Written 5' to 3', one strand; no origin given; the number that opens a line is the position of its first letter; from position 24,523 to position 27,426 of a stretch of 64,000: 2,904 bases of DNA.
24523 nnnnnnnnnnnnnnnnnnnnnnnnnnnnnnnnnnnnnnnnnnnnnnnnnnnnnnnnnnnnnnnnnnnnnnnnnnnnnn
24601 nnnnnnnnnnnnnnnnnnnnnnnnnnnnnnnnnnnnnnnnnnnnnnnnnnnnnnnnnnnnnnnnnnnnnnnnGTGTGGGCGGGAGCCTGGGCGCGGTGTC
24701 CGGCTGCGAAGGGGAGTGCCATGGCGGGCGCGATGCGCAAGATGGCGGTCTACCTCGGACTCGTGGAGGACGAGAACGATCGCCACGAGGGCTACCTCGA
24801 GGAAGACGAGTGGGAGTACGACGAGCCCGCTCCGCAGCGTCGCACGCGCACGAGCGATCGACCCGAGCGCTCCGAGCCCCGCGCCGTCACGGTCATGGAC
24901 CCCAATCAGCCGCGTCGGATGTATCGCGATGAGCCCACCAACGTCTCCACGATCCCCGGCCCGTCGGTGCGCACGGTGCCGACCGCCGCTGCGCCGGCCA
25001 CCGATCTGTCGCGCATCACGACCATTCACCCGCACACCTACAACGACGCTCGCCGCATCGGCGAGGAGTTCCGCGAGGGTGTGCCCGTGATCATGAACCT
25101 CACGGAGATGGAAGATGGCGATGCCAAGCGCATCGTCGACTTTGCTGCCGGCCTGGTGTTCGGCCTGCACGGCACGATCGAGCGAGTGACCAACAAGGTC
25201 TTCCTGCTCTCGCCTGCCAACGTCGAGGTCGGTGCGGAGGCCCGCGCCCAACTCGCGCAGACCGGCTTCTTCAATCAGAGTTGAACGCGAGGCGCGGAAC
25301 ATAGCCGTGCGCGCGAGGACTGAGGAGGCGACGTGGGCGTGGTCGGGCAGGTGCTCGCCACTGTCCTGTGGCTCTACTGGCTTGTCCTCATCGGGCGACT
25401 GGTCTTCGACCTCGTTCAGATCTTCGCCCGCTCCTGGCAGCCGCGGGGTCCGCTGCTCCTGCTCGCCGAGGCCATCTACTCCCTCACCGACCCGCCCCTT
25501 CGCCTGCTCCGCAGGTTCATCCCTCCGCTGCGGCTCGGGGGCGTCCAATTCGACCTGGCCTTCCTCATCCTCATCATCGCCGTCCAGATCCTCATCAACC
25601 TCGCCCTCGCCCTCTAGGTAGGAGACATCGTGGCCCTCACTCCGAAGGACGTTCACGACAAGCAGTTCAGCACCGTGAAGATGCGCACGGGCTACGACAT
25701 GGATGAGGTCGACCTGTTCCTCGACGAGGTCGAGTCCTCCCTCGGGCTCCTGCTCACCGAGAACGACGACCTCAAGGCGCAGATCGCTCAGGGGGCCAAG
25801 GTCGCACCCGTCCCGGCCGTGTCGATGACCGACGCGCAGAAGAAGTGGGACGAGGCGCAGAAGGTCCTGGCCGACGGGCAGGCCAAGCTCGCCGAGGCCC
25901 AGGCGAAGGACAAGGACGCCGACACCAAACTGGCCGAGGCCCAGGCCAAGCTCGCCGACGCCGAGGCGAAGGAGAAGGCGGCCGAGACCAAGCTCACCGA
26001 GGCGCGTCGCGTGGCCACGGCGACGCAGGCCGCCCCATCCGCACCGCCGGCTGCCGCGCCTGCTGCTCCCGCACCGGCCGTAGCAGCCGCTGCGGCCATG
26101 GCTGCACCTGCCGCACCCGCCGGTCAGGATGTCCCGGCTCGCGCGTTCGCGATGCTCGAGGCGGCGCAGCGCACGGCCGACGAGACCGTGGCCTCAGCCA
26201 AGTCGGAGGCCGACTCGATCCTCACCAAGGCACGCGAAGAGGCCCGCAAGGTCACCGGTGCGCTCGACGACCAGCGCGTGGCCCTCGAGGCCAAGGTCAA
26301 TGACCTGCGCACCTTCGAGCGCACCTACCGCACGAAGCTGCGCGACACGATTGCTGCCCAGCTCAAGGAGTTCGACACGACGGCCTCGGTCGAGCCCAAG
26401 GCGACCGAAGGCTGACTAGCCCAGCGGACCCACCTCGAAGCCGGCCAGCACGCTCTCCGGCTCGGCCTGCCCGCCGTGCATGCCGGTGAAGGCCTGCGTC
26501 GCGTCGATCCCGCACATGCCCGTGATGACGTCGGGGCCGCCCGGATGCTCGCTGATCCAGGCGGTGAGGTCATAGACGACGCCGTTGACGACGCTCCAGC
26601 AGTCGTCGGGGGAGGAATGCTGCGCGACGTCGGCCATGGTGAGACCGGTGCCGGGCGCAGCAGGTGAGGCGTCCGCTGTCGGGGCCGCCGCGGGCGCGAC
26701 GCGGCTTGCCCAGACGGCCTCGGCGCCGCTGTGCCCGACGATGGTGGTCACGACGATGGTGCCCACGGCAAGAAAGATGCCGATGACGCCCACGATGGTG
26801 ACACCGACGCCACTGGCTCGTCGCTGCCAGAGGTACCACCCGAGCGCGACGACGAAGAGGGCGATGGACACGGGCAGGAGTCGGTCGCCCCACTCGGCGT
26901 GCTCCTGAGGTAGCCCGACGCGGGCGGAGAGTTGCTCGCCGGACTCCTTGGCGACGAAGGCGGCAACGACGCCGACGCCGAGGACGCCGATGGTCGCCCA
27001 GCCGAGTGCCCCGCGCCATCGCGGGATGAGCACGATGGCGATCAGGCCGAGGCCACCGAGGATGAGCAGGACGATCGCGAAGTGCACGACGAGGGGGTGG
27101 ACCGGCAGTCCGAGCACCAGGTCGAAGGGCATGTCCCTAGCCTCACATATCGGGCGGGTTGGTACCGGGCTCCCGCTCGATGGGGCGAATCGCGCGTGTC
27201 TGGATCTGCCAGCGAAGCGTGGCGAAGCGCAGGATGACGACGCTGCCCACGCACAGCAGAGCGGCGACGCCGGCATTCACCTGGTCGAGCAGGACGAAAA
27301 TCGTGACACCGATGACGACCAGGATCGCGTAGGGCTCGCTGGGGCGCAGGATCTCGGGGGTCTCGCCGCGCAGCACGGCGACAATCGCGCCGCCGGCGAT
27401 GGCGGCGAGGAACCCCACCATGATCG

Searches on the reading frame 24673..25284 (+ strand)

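Call 8: search_protein_families(library=pfam, proteins=[window:24673-25284:+], max_evalue=0.00001)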
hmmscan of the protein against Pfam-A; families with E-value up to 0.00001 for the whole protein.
window:24673-25284:+ (203 aa): 1 family
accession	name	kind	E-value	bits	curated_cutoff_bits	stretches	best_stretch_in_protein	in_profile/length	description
PF04472.17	SepF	-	5.6e-27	94.2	27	1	115-186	1-72/72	Cell division protein SepF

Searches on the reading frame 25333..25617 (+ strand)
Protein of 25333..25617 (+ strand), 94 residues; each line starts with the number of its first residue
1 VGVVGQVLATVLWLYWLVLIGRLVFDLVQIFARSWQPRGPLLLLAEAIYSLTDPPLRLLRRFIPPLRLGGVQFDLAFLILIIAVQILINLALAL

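Call 8: search_protein_families(library=pfam, proteins=[window:25333-25617:+], max_evalue=0.00001)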
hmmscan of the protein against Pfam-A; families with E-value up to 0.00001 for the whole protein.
window:25333-25617:+ (94 aa): 1 family
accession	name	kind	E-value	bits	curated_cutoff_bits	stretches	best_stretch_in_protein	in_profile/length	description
PF02325.22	YGGT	-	3e-14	53.6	27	1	10-90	2-69/70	YGGT family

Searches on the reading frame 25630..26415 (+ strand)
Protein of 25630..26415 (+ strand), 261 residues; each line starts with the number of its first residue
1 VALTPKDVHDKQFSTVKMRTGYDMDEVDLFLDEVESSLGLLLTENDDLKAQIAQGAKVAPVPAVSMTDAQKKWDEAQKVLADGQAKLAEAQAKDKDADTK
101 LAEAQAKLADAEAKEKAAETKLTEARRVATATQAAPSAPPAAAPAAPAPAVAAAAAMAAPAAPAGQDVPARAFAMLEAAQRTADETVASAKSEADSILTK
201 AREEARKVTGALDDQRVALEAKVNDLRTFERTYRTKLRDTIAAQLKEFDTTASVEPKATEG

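Call 8: search_protein_families(library=pfam, proteins=[window:25630-26415:+], max_evalue=0.00001)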
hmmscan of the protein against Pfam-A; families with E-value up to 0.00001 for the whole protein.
window:25630-26415:+ (261 aa): 1 family
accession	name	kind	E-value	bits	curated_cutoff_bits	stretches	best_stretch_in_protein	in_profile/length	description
PF05103.18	DivIVA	-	6.3e-14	52.5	28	1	3-118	1-112/131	DivIVA protein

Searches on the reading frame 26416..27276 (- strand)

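Call 63: search_protein_families(library=pfam, proteins=[window:26416-27276:-], max_evalue=0.00001)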
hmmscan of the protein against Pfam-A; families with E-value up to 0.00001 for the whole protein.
window:26416-27276:- (286 aa): 2 families
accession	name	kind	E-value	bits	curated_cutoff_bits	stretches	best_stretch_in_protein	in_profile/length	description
PF00173.33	Cyt-b5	-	5.6e-19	68.4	23.7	1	213-285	1-73/74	Cytochrome b5-like Heme/Steroid binding domain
PF09990.14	DUF2231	-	3.6e-14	53.4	26.4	1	56-194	1-136/139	Predicted membrane protein (DUF2231)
